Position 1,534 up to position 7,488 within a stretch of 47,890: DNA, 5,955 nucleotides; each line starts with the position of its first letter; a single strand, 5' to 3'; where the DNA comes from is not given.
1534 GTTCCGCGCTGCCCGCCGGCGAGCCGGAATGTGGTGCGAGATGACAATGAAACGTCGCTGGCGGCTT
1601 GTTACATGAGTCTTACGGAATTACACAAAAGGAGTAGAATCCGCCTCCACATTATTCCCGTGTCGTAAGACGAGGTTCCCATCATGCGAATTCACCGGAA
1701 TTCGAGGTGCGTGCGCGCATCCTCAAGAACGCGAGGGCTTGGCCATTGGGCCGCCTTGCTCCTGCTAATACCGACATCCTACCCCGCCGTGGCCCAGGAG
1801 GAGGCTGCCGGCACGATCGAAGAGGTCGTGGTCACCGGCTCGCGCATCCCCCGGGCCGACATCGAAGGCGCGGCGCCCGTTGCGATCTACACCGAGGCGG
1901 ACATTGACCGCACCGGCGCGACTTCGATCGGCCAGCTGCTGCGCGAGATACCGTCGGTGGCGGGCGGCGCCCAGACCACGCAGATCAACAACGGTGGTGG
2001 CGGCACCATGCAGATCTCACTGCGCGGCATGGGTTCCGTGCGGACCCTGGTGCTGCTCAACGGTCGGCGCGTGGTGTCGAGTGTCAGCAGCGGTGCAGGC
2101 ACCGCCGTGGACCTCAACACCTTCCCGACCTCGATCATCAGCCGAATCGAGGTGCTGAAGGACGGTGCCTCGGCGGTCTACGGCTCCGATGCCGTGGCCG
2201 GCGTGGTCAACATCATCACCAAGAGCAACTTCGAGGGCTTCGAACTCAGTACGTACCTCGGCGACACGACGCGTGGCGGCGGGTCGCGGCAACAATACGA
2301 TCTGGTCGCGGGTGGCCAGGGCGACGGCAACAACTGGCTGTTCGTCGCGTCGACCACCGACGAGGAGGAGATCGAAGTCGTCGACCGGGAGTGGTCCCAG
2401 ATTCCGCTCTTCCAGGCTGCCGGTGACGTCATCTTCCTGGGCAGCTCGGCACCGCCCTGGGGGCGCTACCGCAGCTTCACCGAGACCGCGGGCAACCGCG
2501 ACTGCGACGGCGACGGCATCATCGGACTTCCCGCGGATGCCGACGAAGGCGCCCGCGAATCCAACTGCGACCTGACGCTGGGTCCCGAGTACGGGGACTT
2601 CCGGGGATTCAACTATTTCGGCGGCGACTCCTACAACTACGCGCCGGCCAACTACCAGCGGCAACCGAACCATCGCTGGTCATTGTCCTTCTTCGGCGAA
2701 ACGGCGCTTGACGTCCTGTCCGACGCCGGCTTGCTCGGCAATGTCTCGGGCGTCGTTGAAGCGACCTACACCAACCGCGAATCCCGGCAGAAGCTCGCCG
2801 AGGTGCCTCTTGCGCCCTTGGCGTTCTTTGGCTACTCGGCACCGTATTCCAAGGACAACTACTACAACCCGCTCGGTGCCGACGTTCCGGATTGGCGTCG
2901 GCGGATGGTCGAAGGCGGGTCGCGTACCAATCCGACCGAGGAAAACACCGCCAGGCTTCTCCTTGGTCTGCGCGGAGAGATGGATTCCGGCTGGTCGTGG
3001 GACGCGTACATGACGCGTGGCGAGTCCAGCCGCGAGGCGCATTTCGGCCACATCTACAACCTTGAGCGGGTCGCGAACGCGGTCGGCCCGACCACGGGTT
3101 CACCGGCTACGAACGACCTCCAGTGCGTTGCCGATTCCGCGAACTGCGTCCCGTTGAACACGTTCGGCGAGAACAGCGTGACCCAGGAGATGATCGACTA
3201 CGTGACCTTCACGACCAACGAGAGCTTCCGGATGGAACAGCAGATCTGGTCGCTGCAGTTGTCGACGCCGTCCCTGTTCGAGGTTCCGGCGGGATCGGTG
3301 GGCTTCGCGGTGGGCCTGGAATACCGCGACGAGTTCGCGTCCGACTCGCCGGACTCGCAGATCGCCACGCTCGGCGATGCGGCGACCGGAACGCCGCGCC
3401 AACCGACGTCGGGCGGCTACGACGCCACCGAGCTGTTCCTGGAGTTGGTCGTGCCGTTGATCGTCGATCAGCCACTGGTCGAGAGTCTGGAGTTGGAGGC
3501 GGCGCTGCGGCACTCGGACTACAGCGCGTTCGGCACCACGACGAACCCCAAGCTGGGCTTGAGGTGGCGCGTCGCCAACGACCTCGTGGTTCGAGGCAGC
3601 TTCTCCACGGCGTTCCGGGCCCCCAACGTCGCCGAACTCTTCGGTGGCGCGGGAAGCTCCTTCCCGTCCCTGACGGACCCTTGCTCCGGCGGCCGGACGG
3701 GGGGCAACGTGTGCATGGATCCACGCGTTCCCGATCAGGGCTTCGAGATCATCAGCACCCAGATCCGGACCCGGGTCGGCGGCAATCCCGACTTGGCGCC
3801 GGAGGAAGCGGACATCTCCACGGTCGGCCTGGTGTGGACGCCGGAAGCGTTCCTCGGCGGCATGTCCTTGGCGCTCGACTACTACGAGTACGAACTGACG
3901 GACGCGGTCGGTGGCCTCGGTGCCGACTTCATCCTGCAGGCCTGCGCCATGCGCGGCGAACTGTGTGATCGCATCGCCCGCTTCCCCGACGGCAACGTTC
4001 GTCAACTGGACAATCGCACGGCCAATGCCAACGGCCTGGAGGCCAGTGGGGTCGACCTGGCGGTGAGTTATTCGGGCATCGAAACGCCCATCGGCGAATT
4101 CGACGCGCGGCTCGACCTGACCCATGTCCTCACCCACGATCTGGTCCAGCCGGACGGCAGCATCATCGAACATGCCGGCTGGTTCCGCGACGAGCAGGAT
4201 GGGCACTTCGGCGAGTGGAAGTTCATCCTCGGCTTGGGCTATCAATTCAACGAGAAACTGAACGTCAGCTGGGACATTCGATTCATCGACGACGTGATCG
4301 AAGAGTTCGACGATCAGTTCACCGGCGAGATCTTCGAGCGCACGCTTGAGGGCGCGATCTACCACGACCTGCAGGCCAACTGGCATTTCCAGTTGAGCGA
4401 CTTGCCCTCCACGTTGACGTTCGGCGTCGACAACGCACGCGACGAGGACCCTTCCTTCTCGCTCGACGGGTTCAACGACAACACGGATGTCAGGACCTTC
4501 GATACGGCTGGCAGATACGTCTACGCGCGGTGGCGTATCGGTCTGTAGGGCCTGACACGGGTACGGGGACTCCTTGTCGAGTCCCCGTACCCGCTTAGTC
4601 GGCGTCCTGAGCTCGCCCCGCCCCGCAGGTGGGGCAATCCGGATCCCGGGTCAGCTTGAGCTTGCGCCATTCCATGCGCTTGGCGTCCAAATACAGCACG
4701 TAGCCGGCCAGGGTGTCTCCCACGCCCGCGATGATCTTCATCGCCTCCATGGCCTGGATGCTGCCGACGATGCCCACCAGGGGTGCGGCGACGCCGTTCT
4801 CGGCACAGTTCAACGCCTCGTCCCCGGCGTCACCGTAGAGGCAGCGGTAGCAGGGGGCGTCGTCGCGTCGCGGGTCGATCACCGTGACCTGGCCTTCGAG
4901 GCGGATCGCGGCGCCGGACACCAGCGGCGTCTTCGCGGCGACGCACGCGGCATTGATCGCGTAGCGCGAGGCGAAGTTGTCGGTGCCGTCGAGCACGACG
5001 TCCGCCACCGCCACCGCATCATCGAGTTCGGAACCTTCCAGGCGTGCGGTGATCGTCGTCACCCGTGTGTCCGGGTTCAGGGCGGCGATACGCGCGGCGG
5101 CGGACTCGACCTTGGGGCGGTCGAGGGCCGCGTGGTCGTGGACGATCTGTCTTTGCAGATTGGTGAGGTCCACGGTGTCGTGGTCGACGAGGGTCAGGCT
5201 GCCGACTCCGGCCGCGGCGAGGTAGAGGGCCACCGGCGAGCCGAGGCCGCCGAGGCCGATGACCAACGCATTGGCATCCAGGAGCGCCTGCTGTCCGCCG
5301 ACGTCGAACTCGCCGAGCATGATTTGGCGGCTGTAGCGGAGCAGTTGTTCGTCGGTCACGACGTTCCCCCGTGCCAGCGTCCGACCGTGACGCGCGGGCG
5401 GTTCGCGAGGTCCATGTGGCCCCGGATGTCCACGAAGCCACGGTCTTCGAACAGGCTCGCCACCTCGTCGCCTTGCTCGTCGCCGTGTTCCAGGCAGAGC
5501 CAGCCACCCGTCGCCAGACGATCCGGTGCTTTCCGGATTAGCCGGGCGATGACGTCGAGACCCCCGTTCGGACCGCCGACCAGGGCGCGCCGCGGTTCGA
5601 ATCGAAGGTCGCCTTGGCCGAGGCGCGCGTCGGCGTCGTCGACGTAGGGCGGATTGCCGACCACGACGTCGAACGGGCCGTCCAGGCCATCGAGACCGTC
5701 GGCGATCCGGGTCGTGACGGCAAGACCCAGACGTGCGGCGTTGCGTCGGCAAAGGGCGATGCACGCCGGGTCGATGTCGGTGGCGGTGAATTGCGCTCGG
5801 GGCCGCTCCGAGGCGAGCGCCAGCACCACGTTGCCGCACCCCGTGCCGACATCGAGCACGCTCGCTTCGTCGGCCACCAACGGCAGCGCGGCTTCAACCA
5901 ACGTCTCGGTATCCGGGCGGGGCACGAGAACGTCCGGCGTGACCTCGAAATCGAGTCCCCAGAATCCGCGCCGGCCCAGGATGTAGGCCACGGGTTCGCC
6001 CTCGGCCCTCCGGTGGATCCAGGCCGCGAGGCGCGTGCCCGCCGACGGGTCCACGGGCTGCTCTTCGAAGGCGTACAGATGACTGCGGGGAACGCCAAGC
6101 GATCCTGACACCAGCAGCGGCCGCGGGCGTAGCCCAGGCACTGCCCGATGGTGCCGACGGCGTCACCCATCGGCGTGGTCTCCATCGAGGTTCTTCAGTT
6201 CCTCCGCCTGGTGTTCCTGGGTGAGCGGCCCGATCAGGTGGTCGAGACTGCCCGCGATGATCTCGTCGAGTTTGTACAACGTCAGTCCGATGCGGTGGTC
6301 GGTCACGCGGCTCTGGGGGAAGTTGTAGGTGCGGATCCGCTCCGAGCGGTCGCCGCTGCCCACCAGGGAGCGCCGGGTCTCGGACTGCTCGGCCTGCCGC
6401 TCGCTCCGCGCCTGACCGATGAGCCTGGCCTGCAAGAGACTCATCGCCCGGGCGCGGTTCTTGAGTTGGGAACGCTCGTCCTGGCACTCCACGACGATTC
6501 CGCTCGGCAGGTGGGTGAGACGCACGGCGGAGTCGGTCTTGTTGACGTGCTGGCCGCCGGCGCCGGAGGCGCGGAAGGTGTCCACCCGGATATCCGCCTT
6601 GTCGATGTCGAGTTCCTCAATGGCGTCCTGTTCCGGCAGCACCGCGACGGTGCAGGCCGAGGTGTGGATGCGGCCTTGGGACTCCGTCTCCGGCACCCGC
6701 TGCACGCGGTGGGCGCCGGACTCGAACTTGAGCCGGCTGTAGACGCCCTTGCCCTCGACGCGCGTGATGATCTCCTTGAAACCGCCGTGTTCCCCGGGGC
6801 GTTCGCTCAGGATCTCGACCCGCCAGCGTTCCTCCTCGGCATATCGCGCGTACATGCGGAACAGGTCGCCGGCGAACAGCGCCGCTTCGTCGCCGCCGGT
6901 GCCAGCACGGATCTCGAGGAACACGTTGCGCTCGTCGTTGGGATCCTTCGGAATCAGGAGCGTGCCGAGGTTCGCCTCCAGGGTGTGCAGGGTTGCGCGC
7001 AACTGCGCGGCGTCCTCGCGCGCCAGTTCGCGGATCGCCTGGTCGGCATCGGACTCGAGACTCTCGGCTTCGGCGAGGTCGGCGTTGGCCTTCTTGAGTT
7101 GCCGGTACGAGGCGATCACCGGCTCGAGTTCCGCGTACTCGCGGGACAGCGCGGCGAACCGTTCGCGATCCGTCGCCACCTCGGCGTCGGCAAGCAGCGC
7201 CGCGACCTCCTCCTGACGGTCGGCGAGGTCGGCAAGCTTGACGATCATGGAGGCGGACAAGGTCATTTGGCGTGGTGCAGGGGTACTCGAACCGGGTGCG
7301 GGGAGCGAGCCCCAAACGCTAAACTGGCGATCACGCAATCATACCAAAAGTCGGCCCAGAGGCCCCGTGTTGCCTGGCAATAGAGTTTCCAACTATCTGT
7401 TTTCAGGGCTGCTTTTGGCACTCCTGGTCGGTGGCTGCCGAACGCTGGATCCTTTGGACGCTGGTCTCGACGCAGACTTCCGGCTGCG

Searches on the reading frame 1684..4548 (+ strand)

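Call 9: search_protein_families(library=pfam, proteins=[window:1684-4548:+], max_evalue=0.001)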
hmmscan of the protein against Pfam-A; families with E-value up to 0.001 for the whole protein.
window:1684-4548:+ (954 aa): 2 families
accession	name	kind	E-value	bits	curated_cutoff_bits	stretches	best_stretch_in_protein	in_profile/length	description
PF00593.30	TonB_dep_Rec_b-barrel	-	1.3e-33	117.9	27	1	386-917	19-435/436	TonB dependent receptor-like, beta-barrel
PF07715.20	Plug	-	2e-23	83.4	23.9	1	62-174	5-107/107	TonB-dependent Receptor Plug Domain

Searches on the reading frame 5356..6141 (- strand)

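Call 9: search_protein_families(library=pfam, proteins=[window:5356-6141:-], max_evalue=0.001)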
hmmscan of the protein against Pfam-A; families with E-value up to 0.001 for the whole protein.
window:5356-6141:- (261 aa): 11 families
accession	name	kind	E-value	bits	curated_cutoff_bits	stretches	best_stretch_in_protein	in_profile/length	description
PF05175.20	MTS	-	5.7e-15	55.8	23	1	91-171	31-113/170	Methyltransferase small domain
PF17827.6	PrmC_N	-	4.7e-11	43.5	23.4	1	9-56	24-71/71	PrmC N-terminal domain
PF13649.12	Methyltransf_25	-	2.3e-10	41.5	27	1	95-162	1-70/97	Methyltransferase domain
PF13847.12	Methyltransf_31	-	4.9e-09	36.5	27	1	92-163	4-81/145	Methyltransferase domain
PF08242.18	Methyltransf_12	-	1.3e-07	32.7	30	1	96-162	1-71/98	Methyltransferase domain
PF06325.19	PrmA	-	4.2e-07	30.2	22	1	88-163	158-233/296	Ribosomal protein L11 methyltransferase (PrmA)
PF01170.24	UPF0020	-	9.9e-06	25.8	22.3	1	109-168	70-133/197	RMKL-like, methyltransferase domain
PF13489.12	Methyltransf_23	-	1.7e-05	25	27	1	82-161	13-86/164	Methyltransferase domain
PF08241.18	Methyltransf_11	-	1.8e-05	25.8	21.2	1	96-161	1-65/95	Methyltransferase domain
PF07669.17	Eco57I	-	0.00018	22.1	25.3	1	152-170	70-88/171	Eco57I restriction-modification methylase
PF12847.13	Methyltransf_18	-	0.00039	20.9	27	1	84-159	7-85/151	Methyltransferase domain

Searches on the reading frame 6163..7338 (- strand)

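Call 9: search_protein_families(library=pfam, proteins=[window:6163-7338:-], max_evalue=0.001)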
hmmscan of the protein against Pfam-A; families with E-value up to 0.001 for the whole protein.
window:6163-7338:- (391 aa): 2 families
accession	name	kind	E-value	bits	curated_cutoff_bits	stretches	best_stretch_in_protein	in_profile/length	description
PF03462.23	PCRF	-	5e-74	248.7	24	1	39-231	2-194/194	PCRF domain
PF00472.26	RF-1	-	3.2e-44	150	35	1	241-349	4-116/116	RF-1 domain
